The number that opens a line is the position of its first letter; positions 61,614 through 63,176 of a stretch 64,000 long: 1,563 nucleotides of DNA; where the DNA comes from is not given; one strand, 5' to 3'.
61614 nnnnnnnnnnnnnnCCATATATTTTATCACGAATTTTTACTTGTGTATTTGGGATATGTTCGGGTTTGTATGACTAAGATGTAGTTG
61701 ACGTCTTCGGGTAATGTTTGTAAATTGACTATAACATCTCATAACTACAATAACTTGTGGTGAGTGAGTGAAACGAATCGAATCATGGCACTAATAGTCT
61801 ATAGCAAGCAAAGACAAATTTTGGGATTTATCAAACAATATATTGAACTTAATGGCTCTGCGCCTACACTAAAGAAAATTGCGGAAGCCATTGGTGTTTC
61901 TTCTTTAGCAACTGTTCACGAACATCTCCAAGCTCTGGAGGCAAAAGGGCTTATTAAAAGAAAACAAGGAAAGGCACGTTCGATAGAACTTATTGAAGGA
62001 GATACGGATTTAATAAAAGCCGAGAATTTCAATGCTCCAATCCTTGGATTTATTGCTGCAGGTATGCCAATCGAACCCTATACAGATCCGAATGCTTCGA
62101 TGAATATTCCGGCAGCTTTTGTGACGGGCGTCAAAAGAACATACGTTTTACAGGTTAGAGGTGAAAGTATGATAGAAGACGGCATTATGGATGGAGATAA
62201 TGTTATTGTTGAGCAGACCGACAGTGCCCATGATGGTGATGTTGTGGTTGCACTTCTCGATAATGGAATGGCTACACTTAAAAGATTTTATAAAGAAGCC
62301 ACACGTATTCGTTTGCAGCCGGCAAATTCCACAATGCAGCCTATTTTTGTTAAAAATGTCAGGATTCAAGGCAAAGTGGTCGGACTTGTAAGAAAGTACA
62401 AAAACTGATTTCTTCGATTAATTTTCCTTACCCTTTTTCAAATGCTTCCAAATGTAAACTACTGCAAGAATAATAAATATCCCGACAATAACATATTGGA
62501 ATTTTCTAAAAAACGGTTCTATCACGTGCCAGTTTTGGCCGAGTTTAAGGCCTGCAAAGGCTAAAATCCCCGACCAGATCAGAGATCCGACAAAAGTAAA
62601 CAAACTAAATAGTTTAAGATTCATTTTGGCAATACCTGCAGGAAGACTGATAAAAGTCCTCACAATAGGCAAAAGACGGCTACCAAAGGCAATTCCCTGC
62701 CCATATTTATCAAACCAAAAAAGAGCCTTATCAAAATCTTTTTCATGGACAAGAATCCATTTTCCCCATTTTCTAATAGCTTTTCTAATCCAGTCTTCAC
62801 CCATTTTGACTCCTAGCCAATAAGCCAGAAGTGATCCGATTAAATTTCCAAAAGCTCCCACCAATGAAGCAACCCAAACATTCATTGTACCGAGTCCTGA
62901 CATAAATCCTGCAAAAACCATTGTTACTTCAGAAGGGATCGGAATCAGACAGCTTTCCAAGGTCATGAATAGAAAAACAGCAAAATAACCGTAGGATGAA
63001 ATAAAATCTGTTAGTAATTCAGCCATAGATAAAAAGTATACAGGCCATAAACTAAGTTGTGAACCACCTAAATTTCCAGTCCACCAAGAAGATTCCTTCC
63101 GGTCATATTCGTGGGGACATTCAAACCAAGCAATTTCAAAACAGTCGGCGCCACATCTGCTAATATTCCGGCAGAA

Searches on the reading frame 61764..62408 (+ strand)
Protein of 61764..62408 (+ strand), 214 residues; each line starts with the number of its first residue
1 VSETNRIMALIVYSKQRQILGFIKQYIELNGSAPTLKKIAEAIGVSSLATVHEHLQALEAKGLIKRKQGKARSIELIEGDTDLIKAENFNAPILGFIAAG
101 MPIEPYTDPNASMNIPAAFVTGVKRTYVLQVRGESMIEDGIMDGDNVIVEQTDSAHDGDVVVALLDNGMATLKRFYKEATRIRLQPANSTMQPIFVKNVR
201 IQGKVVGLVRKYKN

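Call 7: search_protein_families(library=ncbifam, proteins=[window:61764-62408:+], max_evalue=0.00001)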
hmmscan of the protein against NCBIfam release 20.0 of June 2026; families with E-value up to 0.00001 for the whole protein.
window:61764-62408:+ (214 aa): 2 families
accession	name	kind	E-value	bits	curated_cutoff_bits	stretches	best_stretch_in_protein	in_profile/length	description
TIGR00498.1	lexA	equivalog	4.7e-57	192.9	110.95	1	14-212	6-202/203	transcriptional repressor LexA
NF007621.2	PRK10276.1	subfamily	2.4e-18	66.3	110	1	110-210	13-111/115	translesion error-prone DNA polymerase V autoproteolytic subunit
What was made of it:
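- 61785..62408 (+): lexA, a canonical repressor with a LexA DNA-binding domain and an S24 peptidase domain. The likely ATG is at 61785; the ORF as listed starts at GTG 61764. NCBIfam TIGR00498 scores 192.9 bits against a cut-off of 110.95 (call 7).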

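Call 34: find_related_loci(query=window:61764-62405:+, collection=metagenome_contigs, flank=3000)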
Query window:61764-62405:+ (214 aa) in metagenome_contigs; peptide patterns used: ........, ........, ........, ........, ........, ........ (x = any residue, [..] = any of these).
554 stretches matched a pattern; 103 encode a relative of the query (tblastn E <= 1e-3); the best 80 are kept; 80 distinct loci.
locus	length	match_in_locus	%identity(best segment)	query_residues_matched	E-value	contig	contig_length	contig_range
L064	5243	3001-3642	92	1-214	2e-131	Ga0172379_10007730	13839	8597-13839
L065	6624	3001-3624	92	7-214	1e-128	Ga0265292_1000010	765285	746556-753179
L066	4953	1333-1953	91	8-214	2e-128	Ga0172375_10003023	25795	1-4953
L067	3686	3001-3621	91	8-214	2e-129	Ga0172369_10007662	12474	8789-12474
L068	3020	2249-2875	91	6-214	3e-132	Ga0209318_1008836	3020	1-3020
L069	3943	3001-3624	91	7-214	5e-128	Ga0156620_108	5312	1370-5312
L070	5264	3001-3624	91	7-214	3e-127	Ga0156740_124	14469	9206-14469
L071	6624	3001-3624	91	7-214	3e-127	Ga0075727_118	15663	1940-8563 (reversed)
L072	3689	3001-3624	91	7-214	2e-128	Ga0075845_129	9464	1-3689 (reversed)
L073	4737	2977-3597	89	8-214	9e-127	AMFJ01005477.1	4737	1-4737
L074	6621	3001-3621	89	8-214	6e-125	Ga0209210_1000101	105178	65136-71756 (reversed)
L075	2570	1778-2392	83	8-212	4e-121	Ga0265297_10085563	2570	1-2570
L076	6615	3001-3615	80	8-212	1e-113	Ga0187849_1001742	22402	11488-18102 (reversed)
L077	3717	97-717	79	8-214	1e-112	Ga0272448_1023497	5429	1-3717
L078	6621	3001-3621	80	8-214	6e-112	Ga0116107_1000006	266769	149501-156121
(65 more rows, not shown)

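Call 90: search_protein_families(library=pfam, proteins=[window:61785-62408:+], max_evalue=0.01)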
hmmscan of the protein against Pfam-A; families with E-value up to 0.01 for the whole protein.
window:61785-62408:+ (207 aa): 14 families
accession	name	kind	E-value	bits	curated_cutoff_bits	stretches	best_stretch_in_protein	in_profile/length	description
PF00717.28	Peptidase_S24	-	1.9e-30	105.4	23.3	1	85-199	1-116/116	Peptidase S24-like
PF01726.22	LexA_DNA_bind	-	6.6e-18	64.7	23.7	1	8-65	7-64/65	LexA DNA binding domain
PF00392.27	GntR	-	6.3e-05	23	27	1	27-64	25-61/64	Bacterial regulatory proteins, gntR family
PF13412.12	HTH_24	-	0.00036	20.5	21.9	1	12-58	8-48/48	Winged helix-turn-helix DNA-binding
PF09339.16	HTH_IclR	-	0.0013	18.9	22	1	25-59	17-50/52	IclR helix-turn-helix domain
PF05732.17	RepL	-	0.0013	18.7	20.3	1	25-61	74-109/164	Firmicute plasmid replication protein (RepL)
PF01047.28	MarR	-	0.0015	18.8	24.6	1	27-61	18-51/59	MarR family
PF01978.25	TrmB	-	0.0018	18.6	25.6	1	28-65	24-60/68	Sugar-specific transcriptional regulator TrmB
PF11740.13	KfrA_N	-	0.0026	18.9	26.1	1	23-54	15-46/113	Plasmid replication region DNA-binding N-term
PF12840.13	HTH_20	-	0.0028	18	27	1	25-58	17-49/51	Helix-turn-helix domain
PF13730.12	HTH_36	-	0.004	17.4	25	1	25-57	24-55/55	Helix-turn-helix domain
PF08279.18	HTH_11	-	0.0052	17.1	25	1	26-58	15-47/55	HTH domain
PF08220.18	HTH_DeoR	-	0.0065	16.6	21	0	18-68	7-55/57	DeoR-like helix-turn-helix domain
PF04703.18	FaeA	-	0.0092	16.7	20.7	0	11-60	4-48/62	FaeA-like protein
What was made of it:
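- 61785..62408 (+): Pfam LexA_DNA_bind and Peptidase_S24 (call 90).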

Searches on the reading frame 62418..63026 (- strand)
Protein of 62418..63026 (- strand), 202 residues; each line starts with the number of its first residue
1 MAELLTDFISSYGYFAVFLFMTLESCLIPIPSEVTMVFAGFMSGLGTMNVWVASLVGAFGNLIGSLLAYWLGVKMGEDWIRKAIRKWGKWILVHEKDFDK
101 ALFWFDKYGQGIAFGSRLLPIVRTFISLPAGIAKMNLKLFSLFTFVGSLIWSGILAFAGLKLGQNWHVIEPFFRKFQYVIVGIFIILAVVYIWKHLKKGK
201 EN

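Call 7: search_protein_families(library=ncbifam, proteins=[window:62418-63026:-], max_evalue=0.00001)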
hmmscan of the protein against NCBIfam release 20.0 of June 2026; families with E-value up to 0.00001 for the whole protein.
window:62418-63026:- (202 aa): 3 families
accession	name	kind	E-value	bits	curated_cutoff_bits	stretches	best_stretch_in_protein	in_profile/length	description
NF052605.1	UndecprPTUptAStph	equivalog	3.7e-39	134.8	300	1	1-195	1-194/197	undecaprenyl phosphate transporter UptA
NF052604.1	UndecprPTUtpABac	equivalog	3.1e-38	131.8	250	1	5-199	8-195/198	undecaprenyl phosphate transporter UptA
NF008102.0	PRK10847.1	equivalog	2.2e-14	53.8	236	1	6-198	19-213/219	DedA family protein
